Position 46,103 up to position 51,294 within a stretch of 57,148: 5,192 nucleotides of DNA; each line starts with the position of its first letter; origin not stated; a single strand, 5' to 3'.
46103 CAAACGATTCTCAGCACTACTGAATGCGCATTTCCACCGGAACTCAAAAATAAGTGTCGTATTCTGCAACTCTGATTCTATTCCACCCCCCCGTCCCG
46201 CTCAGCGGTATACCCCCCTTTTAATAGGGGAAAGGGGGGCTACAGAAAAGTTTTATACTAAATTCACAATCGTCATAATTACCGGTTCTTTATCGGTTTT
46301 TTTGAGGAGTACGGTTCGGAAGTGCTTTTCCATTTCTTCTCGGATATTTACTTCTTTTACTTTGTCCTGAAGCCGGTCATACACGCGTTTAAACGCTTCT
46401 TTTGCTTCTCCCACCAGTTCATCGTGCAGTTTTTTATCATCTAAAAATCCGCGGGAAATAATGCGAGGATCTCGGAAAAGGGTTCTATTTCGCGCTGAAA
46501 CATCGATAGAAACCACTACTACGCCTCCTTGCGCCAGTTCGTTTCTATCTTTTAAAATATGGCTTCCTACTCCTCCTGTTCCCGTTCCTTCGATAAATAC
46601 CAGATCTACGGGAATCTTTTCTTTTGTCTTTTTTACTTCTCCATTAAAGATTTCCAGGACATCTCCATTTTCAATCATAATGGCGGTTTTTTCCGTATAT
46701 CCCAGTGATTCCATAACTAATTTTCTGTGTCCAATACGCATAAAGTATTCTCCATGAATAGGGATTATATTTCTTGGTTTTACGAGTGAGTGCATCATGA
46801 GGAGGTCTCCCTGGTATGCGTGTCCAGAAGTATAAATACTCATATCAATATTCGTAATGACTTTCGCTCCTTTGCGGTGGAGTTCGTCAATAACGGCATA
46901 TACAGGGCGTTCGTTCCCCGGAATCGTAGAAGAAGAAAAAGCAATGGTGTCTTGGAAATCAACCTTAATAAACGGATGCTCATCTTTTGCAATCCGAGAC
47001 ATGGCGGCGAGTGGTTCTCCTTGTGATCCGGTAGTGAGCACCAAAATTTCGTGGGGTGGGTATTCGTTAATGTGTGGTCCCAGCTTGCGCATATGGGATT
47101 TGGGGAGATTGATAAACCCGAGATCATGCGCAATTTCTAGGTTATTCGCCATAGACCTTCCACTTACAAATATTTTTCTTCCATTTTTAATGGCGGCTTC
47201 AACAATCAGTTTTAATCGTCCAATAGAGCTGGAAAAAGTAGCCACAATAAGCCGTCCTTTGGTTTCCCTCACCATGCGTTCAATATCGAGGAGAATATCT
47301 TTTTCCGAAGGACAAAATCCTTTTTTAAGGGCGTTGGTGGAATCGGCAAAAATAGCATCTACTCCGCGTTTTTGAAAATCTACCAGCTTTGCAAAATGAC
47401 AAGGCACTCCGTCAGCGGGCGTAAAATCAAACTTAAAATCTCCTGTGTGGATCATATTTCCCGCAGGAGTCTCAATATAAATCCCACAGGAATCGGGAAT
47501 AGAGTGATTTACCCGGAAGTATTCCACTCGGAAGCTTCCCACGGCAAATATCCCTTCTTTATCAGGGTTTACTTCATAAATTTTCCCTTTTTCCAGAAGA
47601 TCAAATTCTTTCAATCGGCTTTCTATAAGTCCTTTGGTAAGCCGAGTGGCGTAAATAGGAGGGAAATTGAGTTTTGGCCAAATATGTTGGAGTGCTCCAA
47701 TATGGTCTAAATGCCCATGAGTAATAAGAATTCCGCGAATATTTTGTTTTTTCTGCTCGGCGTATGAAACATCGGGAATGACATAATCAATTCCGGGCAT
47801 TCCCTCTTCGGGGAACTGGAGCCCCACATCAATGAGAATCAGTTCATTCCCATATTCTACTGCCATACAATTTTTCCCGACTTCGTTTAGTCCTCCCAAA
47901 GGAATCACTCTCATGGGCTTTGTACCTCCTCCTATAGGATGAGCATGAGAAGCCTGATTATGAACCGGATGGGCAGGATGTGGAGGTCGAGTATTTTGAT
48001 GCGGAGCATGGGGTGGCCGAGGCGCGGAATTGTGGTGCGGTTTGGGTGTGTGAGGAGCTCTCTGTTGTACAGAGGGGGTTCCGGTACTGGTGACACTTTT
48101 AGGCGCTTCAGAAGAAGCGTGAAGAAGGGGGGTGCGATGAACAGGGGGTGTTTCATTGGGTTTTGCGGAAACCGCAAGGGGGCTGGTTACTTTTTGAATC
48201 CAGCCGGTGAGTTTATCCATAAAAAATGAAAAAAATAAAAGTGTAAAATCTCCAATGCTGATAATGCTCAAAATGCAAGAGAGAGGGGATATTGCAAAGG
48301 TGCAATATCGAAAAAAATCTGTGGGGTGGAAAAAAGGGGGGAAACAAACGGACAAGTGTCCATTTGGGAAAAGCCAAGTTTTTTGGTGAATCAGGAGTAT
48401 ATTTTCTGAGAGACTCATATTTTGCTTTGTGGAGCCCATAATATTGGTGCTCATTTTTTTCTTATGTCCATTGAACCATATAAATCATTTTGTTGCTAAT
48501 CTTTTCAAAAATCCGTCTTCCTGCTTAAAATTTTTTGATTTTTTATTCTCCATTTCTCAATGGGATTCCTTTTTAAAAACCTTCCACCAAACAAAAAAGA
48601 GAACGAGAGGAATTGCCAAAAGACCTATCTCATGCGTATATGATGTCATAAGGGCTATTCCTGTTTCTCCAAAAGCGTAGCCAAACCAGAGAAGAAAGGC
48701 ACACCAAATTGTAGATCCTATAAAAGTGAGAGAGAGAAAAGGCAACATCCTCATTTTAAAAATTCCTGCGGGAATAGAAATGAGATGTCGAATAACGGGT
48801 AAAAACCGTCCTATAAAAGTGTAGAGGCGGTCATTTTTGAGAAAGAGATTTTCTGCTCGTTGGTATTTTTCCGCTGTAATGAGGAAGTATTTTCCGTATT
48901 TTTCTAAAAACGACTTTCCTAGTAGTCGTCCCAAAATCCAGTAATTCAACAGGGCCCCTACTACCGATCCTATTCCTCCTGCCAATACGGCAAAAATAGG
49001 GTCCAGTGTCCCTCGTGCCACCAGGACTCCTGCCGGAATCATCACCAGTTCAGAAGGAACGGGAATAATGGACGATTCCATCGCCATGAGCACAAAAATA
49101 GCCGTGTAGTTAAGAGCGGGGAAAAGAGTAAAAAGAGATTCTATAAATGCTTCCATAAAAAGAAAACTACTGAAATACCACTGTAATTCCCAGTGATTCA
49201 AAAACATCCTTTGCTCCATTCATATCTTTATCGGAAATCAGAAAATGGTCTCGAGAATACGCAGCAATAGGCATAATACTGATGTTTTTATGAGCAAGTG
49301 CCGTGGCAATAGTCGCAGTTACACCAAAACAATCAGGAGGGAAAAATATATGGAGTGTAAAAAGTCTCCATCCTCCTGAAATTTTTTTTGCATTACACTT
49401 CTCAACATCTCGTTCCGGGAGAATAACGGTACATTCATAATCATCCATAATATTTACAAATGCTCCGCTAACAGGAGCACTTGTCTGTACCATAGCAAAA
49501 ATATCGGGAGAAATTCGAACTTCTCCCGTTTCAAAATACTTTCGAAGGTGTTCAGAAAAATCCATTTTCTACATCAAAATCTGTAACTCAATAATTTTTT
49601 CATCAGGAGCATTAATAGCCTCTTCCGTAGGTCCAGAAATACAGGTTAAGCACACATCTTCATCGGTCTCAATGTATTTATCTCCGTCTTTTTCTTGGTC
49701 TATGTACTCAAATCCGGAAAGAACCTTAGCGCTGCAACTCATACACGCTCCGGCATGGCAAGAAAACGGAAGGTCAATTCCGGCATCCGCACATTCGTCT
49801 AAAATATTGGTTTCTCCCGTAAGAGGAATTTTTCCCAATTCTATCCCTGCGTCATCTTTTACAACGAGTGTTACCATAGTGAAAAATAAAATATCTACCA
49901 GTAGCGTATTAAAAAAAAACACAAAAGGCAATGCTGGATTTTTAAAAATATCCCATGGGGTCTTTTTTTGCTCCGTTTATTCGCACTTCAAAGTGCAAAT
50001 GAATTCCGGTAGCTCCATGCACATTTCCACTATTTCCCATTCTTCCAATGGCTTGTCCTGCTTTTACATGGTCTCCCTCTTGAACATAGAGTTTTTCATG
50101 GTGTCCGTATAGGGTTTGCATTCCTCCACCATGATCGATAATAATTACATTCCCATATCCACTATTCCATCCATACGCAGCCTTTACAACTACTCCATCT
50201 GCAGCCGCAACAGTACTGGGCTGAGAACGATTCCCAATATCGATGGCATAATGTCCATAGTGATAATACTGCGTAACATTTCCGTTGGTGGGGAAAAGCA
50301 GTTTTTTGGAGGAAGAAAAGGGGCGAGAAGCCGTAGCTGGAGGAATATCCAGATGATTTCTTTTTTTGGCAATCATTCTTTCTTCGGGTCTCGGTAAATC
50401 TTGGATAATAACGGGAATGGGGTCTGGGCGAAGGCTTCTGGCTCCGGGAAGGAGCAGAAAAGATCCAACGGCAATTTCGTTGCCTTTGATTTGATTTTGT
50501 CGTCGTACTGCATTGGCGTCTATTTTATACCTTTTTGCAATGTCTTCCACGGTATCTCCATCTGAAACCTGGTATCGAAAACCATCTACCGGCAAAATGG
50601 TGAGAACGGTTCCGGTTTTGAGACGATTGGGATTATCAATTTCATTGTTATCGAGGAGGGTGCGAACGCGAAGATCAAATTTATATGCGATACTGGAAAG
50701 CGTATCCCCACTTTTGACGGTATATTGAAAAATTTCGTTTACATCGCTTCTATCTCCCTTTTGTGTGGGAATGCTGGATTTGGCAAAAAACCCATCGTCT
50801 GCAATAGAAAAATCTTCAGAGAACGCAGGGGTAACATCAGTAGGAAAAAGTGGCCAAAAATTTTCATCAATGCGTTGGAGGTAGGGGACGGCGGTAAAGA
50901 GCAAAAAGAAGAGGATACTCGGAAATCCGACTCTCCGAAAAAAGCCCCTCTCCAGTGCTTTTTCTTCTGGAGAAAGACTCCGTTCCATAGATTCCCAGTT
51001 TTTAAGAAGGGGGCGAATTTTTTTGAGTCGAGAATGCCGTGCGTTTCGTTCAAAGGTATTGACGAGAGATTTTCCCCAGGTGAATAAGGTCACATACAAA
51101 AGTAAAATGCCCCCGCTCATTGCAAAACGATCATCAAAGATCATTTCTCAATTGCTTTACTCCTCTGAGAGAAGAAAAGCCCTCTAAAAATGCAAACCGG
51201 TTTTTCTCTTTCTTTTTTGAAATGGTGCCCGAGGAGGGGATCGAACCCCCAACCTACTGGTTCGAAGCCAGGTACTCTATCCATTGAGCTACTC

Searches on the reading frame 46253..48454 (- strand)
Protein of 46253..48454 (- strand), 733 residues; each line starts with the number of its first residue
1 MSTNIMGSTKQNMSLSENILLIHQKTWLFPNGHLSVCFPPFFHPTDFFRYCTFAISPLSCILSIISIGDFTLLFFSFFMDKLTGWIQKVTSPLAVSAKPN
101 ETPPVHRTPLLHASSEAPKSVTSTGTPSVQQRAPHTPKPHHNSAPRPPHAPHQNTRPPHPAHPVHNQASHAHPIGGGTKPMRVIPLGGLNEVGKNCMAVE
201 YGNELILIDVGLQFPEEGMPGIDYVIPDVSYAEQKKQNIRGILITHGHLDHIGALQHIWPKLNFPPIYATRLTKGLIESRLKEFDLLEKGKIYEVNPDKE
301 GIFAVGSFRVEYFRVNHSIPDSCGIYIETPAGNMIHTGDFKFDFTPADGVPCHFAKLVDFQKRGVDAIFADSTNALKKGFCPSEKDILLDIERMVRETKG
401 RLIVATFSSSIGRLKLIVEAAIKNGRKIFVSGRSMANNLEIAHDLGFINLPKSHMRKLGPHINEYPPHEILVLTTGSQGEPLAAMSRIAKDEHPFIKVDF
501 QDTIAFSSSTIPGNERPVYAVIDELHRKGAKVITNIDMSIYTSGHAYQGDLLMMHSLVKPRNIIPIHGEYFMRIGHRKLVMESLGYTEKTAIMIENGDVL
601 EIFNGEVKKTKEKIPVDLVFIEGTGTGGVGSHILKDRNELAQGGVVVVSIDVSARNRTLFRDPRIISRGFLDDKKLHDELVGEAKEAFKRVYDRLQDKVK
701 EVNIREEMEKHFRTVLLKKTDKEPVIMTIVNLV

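Call 75: search_protein_families(library=pfam, proteins=[window:46253-48454:-], max_evalue=0.0001)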
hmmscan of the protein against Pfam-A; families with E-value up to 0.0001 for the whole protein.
window:46253-48454:- (733 aa): 5 families
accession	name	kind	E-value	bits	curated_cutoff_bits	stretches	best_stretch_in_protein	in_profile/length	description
PF22505.1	RNase_J_b_CASP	-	2.6e-42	144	27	1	399-525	1-126/126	Ribonuclease J, beta-CASP domain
PF00753.33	Lactamase_B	-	1.3e-16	61.5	22.7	1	192-345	4-155/196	Metallo-beta-lactamase superfamily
PF17770.6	RNase_J_C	-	2e-16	61.3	23.8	1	633-731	1-100/102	Ribonuclease J C-terminal domain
PF12706.13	Lactamase_B_2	-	8.4e-11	42.3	27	1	235-341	25-144/200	Beta-lactamase superfamily domain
PF07521.17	RMMBL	-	9e-09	35.6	21.6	1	535-585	7-57/63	Zn-dependent metallo-hydrolase RNA specificity domain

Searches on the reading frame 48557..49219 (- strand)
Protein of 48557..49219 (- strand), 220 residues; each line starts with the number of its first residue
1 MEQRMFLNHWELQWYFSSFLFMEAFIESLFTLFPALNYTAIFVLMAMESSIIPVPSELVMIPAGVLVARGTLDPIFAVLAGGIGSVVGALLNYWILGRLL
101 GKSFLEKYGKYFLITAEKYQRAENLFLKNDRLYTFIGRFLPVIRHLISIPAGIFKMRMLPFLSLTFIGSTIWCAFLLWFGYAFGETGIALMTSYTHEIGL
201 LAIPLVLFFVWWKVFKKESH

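Call 75: search_protein_families(library=pfam, proteins=[window:48557-49219:-], max_evalue=0.0001)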
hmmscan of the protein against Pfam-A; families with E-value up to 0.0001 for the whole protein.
window:48557-49219:- (220 aa): 1 family
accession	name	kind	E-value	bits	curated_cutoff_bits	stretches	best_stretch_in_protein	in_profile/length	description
PF09335.16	VTT_dom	-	6.1e-21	75.6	33.9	1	54-181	1-122/123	VTT domain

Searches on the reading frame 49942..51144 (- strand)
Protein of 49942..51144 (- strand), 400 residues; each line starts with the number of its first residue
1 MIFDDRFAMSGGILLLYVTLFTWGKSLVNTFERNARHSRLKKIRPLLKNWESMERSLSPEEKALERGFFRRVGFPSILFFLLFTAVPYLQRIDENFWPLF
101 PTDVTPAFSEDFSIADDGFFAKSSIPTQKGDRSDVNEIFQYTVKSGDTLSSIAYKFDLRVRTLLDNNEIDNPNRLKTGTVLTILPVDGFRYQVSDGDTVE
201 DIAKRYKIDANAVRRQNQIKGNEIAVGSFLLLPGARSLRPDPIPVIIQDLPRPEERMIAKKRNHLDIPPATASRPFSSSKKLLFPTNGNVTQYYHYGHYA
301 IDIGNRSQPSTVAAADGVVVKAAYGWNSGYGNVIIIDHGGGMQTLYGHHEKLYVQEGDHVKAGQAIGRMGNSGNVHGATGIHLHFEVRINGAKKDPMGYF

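Call 75: search_protein_families(library=pfam, proteins=[window:49942-51144:-], max_evalue=0.0001)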
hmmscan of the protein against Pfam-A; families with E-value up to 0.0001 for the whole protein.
window:49942-51144:- (400 aa): 3 families
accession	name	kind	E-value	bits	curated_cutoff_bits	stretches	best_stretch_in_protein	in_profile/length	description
PF01551.29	Peptidase_M23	-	1.9e-27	95.7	28.7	1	297-396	2-96/96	Peptidase family M23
PF01476.26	LysM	-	1.8e-23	82.7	20.9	2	141-183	1-42/43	LysM domain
PF23473.1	LysM3_LYK4_5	-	1.6e-10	41.3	29.3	0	140-171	4-35/48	LYK4/5 LysM3 domain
